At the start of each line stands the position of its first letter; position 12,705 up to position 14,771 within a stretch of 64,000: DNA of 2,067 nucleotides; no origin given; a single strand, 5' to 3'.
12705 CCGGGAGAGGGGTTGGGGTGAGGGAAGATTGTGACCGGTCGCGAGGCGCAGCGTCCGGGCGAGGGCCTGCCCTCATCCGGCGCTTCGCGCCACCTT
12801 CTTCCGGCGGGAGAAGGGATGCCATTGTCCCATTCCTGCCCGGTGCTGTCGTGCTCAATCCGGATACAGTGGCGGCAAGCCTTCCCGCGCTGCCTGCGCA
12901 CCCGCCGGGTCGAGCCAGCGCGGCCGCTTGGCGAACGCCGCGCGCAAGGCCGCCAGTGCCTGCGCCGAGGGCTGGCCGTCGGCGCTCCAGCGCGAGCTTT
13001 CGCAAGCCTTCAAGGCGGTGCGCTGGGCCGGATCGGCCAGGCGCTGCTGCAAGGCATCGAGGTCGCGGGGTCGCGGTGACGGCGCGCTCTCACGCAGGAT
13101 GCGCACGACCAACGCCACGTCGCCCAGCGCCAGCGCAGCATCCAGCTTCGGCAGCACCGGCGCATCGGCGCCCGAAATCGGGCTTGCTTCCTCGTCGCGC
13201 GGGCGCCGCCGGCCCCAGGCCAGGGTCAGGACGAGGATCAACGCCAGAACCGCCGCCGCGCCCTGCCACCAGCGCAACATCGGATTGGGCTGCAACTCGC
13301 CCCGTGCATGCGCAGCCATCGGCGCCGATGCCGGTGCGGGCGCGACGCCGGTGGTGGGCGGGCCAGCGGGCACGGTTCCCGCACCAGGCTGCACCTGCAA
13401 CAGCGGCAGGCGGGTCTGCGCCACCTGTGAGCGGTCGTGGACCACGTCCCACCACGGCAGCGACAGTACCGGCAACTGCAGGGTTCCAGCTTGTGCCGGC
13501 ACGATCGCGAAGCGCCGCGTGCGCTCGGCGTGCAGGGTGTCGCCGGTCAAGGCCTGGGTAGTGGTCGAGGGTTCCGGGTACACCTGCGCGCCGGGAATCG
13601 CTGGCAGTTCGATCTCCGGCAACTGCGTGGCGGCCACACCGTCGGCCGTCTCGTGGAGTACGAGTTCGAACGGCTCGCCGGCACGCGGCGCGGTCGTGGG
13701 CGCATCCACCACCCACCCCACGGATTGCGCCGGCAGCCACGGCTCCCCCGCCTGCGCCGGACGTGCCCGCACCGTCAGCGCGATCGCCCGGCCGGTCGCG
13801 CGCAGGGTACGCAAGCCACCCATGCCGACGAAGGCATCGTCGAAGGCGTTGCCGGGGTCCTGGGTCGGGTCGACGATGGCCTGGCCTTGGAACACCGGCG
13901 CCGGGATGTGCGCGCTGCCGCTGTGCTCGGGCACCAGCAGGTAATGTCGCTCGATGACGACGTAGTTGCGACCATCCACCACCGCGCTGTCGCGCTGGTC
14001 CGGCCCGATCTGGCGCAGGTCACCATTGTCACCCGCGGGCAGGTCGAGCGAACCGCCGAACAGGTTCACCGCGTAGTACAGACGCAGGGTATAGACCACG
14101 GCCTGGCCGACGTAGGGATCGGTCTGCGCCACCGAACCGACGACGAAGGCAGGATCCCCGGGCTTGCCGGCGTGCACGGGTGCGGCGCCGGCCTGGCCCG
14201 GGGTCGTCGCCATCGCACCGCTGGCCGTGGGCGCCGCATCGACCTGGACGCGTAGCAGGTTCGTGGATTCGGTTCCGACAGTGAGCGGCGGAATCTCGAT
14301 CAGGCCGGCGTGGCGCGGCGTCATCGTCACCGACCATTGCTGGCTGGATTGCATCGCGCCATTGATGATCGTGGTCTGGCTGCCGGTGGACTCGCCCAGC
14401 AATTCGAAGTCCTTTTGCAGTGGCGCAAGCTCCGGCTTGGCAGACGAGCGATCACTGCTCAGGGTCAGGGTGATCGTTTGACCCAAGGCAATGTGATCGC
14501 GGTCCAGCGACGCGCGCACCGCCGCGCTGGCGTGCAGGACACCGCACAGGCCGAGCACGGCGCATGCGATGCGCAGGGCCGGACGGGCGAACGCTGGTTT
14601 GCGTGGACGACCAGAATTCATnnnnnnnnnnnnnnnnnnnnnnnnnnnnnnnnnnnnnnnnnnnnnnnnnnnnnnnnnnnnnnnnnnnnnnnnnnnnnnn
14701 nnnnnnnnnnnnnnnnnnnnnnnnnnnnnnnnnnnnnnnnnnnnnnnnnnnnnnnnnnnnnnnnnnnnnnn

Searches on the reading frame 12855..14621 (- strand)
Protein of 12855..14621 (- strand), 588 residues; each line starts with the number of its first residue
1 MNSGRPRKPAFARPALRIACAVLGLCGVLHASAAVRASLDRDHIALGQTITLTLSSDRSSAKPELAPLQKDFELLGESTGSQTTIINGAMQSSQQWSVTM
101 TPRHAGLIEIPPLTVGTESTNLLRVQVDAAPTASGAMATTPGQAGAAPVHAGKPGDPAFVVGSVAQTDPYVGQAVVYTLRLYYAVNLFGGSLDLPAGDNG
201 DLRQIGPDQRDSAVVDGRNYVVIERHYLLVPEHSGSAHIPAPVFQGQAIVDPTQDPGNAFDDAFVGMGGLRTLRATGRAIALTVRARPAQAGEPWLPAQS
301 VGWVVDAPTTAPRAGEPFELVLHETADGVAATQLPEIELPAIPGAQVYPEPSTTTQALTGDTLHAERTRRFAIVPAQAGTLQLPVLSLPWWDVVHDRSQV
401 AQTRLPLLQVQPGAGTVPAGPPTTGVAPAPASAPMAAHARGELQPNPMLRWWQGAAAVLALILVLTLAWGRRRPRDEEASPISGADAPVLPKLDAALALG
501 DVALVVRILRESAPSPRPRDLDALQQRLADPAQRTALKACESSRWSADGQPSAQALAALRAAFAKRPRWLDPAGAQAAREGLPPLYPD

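Call 10: search_protein_families(library=pfam, proteins=[window:12855-14621:-])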
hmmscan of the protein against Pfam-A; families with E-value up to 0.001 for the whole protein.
window:12855-14621:- (588 aa): 1 family
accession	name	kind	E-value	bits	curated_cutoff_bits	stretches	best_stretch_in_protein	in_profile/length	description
PF13584.12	BatD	-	7.2e-25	87.9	24.1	1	37-127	1-92/92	BatD DUF11 like domain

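Call 51: find_encoding_contigs(protein=window:12855-14621:-, flank=10000, max_places=10)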
Protein window:12855-14621:- (588 aa): 1 contig read that carries it; 1 place shown.
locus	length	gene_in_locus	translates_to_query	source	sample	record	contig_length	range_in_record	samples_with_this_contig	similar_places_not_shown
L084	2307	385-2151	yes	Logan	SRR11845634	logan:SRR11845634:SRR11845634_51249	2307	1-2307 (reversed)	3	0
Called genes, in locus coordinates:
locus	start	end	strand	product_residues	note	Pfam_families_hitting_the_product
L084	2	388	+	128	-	?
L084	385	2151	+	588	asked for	PF13584:BatD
